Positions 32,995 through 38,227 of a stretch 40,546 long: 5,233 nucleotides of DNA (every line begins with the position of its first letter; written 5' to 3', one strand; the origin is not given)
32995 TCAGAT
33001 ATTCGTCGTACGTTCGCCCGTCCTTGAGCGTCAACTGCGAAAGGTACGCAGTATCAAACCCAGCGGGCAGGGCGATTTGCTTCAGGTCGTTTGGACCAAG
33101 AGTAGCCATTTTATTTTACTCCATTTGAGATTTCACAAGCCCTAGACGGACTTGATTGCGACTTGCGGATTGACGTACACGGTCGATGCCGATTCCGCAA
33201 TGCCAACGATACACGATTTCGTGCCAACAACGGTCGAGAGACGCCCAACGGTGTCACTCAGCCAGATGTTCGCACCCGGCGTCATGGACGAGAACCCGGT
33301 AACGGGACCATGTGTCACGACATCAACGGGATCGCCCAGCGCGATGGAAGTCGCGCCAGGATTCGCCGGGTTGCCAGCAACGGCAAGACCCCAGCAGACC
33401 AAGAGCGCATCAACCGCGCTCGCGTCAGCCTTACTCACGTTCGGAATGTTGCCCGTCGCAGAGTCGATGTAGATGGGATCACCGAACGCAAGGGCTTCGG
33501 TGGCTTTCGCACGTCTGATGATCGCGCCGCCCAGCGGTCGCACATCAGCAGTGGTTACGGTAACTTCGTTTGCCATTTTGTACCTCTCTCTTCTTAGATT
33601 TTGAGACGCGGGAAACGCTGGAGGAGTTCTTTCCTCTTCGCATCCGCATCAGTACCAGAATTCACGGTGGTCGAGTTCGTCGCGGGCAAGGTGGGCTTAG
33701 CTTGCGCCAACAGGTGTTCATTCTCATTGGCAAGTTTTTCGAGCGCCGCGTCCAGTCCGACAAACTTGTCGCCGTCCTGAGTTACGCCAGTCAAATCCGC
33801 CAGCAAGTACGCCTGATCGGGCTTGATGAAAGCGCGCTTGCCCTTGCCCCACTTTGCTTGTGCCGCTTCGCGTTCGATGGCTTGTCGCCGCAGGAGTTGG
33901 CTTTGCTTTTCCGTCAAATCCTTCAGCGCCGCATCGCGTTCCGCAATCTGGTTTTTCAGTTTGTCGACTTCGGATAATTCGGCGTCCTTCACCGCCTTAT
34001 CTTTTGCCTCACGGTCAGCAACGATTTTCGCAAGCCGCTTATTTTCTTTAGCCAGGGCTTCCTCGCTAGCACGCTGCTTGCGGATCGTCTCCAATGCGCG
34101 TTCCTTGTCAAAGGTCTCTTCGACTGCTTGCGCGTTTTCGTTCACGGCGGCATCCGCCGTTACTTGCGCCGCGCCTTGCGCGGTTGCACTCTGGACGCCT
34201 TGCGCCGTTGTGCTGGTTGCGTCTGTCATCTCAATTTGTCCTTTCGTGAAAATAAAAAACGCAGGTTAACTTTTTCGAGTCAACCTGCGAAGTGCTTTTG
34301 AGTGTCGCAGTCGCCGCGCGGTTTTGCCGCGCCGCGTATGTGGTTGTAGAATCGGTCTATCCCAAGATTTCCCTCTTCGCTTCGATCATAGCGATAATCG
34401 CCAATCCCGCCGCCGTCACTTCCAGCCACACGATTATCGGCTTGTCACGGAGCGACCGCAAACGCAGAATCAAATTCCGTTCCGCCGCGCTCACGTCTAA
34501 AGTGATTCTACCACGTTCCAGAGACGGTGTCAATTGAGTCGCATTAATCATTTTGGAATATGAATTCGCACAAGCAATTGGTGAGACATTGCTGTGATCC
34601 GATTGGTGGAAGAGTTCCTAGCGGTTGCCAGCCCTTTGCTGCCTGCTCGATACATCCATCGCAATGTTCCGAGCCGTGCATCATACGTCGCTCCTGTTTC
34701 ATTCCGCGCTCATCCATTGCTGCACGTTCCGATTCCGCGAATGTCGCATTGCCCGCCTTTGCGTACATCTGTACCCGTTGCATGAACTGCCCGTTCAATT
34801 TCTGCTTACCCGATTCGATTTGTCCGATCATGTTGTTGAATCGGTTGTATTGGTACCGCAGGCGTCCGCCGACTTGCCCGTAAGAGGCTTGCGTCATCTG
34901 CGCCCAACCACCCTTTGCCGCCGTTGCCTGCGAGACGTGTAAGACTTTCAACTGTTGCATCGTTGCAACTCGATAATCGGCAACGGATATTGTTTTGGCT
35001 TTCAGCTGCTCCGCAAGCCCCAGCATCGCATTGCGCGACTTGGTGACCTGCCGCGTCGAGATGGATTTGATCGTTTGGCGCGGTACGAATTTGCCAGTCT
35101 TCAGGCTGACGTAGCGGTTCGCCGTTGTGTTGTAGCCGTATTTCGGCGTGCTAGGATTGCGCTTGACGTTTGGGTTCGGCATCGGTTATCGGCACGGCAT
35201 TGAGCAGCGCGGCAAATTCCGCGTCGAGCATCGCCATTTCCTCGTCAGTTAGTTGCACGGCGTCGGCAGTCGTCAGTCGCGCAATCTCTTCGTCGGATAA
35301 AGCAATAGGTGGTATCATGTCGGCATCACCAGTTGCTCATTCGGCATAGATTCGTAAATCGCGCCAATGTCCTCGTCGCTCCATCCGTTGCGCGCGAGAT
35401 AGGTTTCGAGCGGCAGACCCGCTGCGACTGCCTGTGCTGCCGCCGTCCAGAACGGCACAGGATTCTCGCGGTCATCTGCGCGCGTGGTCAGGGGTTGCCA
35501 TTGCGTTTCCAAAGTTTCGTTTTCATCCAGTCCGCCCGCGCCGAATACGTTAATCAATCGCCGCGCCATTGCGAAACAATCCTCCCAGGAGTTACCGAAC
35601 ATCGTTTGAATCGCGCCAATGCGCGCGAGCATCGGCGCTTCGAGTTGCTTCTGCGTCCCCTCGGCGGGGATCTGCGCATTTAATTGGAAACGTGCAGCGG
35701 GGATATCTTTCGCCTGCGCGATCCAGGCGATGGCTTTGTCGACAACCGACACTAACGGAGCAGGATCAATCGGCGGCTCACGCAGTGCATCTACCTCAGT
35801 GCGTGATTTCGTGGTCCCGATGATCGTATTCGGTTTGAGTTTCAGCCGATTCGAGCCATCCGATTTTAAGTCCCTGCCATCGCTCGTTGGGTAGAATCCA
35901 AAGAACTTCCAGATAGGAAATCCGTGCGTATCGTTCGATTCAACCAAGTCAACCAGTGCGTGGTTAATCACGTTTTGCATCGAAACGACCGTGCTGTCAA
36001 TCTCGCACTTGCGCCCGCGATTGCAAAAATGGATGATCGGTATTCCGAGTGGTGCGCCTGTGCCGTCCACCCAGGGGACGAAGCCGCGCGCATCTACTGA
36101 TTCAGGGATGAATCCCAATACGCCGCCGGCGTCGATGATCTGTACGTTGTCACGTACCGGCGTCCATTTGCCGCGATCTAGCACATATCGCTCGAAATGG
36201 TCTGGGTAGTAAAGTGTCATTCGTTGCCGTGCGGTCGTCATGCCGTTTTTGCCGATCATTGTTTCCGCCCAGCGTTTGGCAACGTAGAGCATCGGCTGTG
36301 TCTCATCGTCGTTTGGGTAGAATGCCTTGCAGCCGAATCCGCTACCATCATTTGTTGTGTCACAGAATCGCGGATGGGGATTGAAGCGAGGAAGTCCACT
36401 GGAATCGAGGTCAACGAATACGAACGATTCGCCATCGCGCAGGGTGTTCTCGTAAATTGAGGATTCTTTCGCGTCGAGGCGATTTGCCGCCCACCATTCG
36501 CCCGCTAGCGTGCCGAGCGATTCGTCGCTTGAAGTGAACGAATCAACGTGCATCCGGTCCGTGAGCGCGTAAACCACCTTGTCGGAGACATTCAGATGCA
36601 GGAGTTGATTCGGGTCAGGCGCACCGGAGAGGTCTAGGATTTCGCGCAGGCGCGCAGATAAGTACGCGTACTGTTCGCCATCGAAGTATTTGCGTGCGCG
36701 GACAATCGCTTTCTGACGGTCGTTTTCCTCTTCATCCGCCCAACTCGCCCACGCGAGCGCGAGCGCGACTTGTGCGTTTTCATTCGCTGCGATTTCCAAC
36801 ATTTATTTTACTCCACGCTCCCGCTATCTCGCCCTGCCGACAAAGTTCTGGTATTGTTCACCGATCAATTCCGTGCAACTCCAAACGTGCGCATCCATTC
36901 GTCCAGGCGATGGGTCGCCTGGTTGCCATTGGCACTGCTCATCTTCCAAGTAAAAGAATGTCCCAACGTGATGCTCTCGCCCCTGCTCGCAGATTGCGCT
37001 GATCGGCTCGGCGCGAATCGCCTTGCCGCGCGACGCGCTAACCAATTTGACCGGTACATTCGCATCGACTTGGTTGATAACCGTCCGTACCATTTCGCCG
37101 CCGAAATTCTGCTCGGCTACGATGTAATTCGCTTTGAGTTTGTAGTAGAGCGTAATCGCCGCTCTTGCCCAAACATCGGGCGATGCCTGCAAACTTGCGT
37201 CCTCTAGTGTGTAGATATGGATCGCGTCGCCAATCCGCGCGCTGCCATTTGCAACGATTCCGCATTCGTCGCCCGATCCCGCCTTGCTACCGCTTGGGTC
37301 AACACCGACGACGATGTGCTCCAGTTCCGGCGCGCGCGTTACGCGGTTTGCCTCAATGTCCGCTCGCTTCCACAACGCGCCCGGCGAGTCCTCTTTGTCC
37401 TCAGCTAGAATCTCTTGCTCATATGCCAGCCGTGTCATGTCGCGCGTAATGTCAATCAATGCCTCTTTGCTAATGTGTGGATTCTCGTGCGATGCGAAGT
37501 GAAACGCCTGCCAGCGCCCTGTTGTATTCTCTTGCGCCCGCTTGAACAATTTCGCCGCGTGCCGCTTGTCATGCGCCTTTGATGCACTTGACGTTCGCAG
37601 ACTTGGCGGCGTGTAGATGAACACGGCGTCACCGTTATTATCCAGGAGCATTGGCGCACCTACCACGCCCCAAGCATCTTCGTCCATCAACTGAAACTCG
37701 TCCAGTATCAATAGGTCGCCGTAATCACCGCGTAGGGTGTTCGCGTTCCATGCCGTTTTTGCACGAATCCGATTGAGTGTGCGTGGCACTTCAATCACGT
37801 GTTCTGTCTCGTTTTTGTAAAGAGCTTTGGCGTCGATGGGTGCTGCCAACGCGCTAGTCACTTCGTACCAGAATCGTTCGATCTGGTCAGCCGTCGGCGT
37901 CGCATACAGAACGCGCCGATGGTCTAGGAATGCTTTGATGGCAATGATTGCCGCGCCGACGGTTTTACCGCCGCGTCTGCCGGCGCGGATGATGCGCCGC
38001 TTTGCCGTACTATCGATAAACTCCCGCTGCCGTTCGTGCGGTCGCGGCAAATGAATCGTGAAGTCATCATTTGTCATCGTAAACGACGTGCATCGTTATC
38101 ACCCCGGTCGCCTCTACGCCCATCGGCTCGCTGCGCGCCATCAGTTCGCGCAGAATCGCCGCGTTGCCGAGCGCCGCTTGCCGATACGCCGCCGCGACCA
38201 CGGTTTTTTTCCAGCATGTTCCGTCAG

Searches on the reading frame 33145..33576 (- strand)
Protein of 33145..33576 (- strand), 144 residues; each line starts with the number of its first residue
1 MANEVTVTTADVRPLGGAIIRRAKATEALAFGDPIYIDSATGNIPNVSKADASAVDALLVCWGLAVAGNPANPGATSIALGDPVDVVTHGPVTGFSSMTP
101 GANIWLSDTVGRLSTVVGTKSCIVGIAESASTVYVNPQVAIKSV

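Call 14: search_protein_families(library=pfam, proteins=[window:33145-33576:-], max_evalue=0.01)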
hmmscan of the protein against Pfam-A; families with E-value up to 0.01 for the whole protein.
window:33145-33576:- (144 aa): 3 families
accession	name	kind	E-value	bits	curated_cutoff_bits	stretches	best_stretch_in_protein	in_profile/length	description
PF22758.2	Phage_cement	-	2.3e-05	25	27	1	19-121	25-124/146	Structural cement protein (E217 gp24/Pam3 gp6)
PF09956.15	Phage_cement_2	-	0.001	19.8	24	0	19-67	50-90/103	Phage cement protein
PF23982.2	XM1_gp53_minor_capsid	-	0.0077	16.5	27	0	28-128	36-138/154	XM1 gp53 minor capsid protein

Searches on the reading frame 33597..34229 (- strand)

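Call 14: search_protein_families(library=pfam, proteins=[window:33597-34229:-], max_evalue=0.01)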
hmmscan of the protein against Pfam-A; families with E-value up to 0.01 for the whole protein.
window:33597-34229:- (211 aa): 2 families
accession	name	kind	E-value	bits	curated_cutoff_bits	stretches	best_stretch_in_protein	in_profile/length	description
PF06810.17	Phage_scaffold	-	1e-06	29.2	35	1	32-192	15-166/170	Phage capsid assembly scaffolding protein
PF25804.1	SYNE3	-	0.0036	18.2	30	1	55-111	6-61/83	Nesprin-3 domain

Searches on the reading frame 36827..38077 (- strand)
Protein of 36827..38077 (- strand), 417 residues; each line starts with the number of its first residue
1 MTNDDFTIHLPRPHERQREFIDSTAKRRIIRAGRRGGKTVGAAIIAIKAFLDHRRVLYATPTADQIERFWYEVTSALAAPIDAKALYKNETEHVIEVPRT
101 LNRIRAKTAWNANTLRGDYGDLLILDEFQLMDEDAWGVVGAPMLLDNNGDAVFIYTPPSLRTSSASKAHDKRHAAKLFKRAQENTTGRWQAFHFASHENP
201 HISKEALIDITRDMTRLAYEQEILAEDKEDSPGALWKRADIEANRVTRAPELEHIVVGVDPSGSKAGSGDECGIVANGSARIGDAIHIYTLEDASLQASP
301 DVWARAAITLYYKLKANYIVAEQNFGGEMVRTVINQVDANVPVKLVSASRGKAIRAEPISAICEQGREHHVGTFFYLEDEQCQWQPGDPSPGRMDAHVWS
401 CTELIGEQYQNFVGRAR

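Call 14: search_protein_families(library=pfam, proteins=[window:36827-38077:-], max_evalue=0.01)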
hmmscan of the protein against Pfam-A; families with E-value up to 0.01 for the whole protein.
window:36827-38077:- (417 aa): 1 family
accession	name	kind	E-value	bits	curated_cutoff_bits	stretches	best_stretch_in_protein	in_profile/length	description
PF17289.8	Terminase_6C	-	2.7e-12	47.4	22.6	1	257-370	1-111/155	Terminase RNaseH-like domain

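Call 90: search_dna_similar(query=window:36827-38077:-, collection=phages, mode=protein, max_evalue=0.00001, max_rows=12)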
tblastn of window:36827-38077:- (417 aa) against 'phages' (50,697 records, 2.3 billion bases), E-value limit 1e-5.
Records with a match: 426; places in all: 426; records where one place covers at least 80% of the query: 1.
Best place of each record, by identity: <60% 426.
By first word of the organism name: Gordonia 173; Vibrio 64; Microbacterium 50; Mycobacterium 39; Arthrobacter 18; Pseudomonas 11; Escherichia 10; Klebsiella 9; Streptomyces 5; Salinibacter 5; and 24 more.
By host as written in the record: Gordonia terrae 3612 149; - 62; Microbacterium foliorum NRRL B-24224 31; Mycobacterium smegmatis mc2 155 27; Gordonia terrae CAG3 14; Microbacterium foliorum NRRL B-24224 SEA 12; Arthrobacter globiformis B-2979 8; Gordonia terrae NRRL B-16283 6; and 69 more.
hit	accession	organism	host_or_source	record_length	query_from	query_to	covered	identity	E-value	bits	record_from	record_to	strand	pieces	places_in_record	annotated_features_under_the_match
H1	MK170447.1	Methanosarcina virus MetMV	Methanosarcina sp.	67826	39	409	89%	59.9%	2e-141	451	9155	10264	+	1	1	gene transfer agent terminase protein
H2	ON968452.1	Pseudanabaena phage Pan1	Pseudanabaena sp.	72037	115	405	70%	32.3%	4e-28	123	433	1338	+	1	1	terminase large subunit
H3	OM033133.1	Aeromonas phage phiA005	Aeromonas sp.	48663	147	404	62%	35.7%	1e-39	157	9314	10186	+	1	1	DNA-packaging protein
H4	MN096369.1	Gordonia phage Phendrix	Gordonia terrae 3612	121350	195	414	53%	41.2%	2e-32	136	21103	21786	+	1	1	60: terminase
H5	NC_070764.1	Gordonia phage Phendrix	Gordonia terrae 3612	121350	195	414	53%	41.2%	2e-32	136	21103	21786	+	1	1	60: terminase large subunit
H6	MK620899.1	Gordonia phage GodonK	Gordonia terrae 3612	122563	195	414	53%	41.2%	2e-32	135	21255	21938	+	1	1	61: terminase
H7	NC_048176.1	Gordonia phage GodonK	Gordonia terrae 3612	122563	195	414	53%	41.2%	2e-32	135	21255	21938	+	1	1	61: terminase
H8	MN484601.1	Gordonia phage Sixama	Gordonia terrae 3612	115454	172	414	58%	37.2%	2e-29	127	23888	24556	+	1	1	62: terminase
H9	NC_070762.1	Gordonia phage Sixama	Gordonia terrae 3612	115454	172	414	58%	37.2%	2e-29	127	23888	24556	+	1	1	62: terminase large subunit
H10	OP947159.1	Desulfofustis phage LS06-2018-MD02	-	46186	204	404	48%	44.8%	6e-36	146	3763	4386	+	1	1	terminase large subunit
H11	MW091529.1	Bacteriophage sp. 103231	sewage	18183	215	405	46%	46.9%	9e-37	148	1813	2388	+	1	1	DNA-packaging protein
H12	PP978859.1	Arthrobacter phage AWGoat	Arthrobacter globiformis NRRL B-2880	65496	215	406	46%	46.7%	2e-37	150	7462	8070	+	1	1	15: terminase large subunit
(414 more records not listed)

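Call 92: get_annotated_region(hit=H1, flank=12000)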
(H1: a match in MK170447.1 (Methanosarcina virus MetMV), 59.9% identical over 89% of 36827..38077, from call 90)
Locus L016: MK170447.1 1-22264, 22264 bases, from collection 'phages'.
description: Methanosarcina virus MetMV, complete genome.
organism: Methanosarcina virus MetMV (NCBI taxid 2488574)
taxonomy: Viruses; Duplodnaviria; Heunggongvirae; Uroviricota; Caudoviricetes
host: Methanosarcina sp.; source: -; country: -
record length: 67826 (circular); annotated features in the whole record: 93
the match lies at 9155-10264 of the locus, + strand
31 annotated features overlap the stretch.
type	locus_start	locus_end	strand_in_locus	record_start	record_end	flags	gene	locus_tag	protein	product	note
CDS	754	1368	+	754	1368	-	-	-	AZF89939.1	DNA modification methylase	-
CDS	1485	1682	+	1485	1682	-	-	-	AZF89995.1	hypothetical protein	-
CDS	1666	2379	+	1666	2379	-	-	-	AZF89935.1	hypothetical protein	-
CDS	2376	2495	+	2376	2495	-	-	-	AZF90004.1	hypothetical protein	-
CDS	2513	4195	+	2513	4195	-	-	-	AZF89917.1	hypothetical protein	-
CDS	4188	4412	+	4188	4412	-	-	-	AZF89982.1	hypothetical protein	-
CDS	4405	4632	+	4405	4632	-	-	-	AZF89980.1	hypothetical protein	-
CDS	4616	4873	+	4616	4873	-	-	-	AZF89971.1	hypothetical protein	-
CDS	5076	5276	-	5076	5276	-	-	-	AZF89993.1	hypothetical protein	-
CDS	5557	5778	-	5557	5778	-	-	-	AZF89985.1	hypothetical protein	-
CDS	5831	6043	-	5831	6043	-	-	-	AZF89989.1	hypothetical protein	-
CDS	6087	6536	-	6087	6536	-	-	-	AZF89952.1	hypothetical protein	-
CDS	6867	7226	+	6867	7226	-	-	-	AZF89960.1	hypothetical protein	-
CDS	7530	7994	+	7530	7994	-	-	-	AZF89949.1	hypothetical protein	-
CDS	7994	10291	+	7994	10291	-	-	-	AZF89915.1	gene transfer agent terminase protein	-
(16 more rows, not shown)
